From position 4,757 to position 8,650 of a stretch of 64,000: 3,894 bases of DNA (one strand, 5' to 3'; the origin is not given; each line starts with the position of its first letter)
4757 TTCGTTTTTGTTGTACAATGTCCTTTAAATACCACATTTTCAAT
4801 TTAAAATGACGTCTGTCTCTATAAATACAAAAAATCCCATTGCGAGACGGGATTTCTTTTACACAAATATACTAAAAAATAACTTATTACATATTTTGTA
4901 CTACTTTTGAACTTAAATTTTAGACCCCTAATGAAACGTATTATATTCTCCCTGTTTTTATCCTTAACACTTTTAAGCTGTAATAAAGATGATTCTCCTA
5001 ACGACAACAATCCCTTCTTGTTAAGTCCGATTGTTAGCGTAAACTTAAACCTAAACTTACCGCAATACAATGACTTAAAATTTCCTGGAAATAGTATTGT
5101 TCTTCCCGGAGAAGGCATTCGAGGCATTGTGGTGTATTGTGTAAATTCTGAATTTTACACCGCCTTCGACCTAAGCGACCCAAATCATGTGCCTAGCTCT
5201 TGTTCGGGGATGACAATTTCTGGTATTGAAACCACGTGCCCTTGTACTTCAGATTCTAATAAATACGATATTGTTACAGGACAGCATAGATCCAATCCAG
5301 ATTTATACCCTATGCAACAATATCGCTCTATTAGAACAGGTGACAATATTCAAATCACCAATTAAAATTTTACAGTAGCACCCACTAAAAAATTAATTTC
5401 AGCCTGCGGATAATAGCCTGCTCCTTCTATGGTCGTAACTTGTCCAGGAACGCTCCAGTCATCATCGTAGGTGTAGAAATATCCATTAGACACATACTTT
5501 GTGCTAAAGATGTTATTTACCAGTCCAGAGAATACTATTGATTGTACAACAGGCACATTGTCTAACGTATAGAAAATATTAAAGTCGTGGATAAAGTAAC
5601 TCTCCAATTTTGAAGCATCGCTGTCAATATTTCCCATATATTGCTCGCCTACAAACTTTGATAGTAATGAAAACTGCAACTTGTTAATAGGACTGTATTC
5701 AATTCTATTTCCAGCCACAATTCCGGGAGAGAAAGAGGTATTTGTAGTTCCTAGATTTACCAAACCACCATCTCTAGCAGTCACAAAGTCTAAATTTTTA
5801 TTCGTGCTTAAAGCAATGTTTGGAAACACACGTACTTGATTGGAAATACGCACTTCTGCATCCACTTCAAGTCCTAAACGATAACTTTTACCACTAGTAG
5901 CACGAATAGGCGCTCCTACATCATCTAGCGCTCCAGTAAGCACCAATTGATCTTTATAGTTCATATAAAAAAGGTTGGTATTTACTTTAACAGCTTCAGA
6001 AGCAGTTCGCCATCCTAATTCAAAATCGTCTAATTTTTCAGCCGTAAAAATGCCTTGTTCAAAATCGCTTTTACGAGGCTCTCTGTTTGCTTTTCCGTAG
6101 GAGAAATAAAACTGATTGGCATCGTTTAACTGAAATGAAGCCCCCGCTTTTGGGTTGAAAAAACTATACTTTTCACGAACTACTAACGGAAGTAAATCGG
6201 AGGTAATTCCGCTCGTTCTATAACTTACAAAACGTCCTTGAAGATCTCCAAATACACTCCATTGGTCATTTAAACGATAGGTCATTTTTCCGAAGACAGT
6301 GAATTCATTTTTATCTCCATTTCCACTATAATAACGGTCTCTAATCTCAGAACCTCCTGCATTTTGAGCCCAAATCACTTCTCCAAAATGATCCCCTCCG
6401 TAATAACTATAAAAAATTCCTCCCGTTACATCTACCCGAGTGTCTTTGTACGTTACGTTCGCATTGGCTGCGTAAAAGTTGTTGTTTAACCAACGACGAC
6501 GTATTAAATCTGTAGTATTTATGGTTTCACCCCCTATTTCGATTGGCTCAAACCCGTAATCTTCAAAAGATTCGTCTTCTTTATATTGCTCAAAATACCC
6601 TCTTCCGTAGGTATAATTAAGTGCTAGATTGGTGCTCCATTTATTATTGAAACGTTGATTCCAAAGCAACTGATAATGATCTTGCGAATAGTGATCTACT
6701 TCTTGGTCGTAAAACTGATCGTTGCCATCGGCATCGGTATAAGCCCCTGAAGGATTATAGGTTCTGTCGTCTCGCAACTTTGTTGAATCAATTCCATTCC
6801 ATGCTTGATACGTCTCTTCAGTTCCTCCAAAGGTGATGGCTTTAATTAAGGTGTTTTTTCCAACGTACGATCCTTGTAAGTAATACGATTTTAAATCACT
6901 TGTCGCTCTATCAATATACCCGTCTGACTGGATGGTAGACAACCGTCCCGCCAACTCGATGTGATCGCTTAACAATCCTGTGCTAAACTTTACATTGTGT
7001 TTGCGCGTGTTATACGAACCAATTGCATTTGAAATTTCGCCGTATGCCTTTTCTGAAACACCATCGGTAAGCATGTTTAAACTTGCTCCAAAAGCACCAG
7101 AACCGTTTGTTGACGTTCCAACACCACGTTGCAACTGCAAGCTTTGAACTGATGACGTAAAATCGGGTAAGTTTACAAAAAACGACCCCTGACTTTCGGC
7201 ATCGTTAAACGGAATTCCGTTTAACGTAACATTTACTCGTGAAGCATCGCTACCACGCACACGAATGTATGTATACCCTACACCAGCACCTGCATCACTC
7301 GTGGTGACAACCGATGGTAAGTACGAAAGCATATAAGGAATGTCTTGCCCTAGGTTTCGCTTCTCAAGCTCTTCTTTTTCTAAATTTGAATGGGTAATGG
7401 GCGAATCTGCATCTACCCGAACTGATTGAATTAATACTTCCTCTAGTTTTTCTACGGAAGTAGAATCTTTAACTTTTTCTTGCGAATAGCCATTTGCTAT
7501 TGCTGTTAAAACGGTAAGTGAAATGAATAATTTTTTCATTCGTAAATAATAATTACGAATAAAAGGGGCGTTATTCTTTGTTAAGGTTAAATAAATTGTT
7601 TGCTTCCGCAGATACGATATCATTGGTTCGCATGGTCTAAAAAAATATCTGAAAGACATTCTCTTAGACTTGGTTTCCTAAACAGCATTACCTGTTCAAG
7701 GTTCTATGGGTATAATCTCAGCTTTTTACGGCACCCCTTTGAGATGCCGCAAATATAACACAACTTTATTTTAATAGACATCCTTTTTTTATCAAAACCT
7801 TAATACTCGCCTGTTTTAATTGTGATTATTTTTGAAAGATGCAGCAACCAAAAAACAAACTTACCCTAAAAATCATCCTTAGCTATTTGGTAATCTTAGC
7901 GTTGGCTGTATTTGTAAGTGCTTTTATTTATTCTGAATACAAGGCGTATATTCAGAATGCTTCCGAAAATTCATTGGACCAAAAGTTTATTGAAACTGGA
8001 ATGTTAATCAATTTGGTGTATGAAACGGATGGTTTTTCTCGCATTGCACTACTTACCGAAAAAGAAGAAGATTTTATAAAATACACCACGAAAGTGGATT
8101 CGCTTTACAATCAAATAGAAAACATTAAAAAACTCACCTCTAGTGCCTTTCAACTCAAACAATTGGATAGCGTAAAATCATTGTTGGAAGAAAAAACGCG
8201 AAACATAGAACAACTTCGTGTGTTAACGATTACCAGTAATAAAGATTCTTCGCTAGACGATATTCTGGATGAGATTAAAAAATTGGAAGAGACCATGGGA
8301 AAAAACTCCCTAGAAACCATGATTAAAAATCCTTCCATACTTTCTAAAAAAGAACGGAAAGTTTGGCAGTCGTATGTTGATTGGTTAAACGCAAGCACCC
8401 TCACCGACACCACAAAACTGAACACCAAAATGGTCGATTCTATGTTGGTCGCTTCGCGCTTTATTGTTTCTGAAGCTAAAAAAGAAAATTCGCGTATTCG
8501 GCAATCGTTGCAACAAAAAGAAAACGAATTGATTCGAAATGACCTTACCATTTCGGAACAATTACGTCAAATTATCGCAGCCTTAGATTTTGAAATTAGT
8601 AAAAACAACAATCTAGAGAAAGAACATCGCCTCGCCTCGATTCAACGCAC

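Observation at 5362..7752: TPP riboswitch controlling a TonB-dependent outer-membrane receptor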

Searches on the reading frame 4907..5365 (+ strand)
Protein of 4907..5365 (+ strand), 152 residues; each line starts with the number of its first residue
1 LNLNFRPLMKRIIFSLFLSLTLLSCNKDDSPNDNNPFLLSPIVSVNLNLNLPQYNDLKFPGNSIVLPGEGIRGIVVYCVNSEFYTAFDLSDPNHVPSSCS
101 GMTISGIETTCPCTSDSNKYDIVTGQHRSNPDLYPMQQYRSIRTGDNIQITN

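Call 5: search_protein_families(library=pfam, proteins=[window:4907-5365:+], max_evalue=0.01)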
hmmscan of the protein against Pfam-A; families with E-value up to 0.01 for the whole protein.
window:4907-5365:+ (152 aa): 0 families

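Call 8: search_protein_families(library=ncbifam, proteins=[window:4907-5365:+], max_evalue=0.01)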
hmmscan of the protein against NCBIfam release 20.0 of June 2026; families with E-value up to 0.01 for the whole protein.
window:4907-5365:+ (152 aa): 1 family
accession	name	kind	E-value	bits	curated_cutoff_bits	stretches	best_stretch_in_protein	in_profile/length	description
NF052634.1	Riean_0653_fam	subfamily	0.0012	19.8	57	1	9-41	1-30/176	Riean_0653 family protein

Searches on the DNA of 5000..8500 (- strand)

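Call 1: search_rna_families(source=window, start=5000, end=8500, threshold=evalue, max_evalue=1, show_alignments=3)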
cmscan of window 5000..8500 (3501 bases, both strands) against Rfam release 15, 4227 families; matches with E-value up to 1: 1.
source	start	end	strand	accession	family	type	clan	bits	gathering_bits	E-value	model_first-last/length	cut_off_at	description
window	7657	7748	-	RF00059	TPP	Cis-reg; riboswitch;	-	35.2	54.3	0.0002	1-105/105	no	TPP riboswitch aptamer (THI element)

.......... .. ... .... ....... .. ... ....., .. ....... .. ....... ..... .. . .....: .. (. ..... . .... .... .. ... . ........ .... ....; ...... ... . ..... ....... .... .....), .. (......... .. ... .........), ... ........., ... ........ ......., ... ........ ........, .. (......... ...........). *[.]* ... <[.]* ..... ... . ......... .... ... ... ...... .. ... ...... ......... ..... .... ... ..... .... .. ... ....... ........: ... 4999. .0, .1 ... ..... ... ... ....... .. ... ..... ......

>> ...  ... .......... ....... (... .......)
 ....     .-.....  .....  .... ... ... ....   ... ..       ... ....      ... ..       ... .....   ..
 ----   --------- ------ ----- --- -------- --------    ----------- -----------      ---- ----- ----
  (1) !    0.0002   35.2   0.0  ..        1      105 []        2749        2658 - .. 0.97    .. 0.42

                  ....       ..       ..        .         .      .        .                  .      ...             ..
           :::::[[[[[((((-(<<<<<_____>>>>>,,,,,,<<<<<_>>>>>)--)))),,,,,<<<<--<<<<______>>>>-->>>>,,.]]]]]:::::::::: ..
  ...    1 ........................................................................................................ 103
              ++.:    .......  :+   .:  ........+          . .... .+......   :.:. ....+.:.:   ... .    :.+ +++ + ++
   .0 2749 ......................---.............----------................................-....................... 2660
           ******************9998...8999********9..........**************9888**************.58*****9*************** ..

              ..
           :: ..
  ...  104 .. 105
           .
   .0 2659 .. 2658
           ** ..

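Call 14: search_rna_families(sources=[L027, L017, L024, L030, L019, L025, L080, L040, L044, L045, L047, L053, L062, L023, L013, L042, L050, L035], threshold=gathering)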
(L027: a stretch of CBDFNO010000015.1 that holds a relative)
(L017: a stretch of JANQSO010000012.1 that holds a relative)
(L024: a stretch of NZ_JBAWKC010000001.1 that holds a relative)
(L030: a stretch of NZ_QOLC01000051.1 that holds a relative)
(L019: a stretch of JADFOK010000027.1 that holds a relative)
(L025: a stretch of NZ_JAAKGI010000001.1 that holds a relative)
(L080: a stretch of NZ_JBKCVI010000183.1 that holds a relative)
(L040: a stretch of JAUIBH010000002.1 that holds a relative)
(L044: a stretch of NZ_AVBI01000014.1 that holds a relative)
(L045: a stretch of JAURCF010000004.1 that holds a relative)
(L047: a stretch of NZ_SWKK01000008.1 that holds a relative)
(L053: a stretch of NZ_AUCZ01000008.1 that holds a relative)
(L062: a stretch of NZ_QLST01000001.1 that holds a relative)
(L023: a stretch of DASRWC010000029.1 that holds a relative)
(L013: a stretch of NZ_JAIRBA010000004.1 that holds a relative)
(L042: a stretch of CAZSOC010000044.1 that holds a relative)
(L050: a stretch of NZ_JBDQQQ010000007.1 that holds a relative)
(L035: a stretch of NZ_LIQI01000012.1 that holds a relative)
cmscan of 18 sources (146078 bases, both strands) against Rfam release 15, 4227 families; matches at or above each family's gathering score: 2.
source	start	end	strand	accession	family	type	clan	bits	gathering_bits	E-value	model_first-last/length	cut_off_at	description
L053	8016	8105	+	RF01705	Flavo-1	Gene; sRNA;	-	71.7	42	2e-13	1-76/76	no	Flavo-1 RNA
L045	2852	2945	+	RF00059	TPP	Cis-reg; riboswitch;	-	56.2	54.3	5.7e-08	1-105/105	no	TPP riboswitch aptamer (THI element)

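Call 47: build_rna_model(alignment_id=A2, structure=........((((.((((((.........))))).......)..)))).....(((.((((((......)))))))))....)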
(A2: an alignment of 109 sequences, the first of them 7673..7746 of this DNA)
Model R1 built from alignment A2 (109 sequences, 81 columns); structure: as given.
model positions 75; base pairs 19; branch points 1; effective number of sequences 1.96; information 0.753 bits per position. Calibrated on 0.2 Mb of random sequence (short: E-values are rough).
structure used (alignment columns):
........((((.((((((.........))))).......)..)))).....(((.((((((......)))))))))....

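Call 48: search_with_rna_model(model_id=R1, source=window, filters=off, max_evalue=1, show_alignments=1)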
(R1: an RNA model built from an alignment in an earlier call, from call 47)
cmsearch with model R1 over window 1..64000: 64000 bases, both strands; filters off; matches with E-value up to 1: 2.
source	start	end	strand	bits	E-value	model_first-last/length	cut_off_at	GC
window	7673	7746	-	78.2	2.2e-19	1-75/75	no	0.42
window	11705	11749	+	9.7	0.61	1-75/75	no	0.4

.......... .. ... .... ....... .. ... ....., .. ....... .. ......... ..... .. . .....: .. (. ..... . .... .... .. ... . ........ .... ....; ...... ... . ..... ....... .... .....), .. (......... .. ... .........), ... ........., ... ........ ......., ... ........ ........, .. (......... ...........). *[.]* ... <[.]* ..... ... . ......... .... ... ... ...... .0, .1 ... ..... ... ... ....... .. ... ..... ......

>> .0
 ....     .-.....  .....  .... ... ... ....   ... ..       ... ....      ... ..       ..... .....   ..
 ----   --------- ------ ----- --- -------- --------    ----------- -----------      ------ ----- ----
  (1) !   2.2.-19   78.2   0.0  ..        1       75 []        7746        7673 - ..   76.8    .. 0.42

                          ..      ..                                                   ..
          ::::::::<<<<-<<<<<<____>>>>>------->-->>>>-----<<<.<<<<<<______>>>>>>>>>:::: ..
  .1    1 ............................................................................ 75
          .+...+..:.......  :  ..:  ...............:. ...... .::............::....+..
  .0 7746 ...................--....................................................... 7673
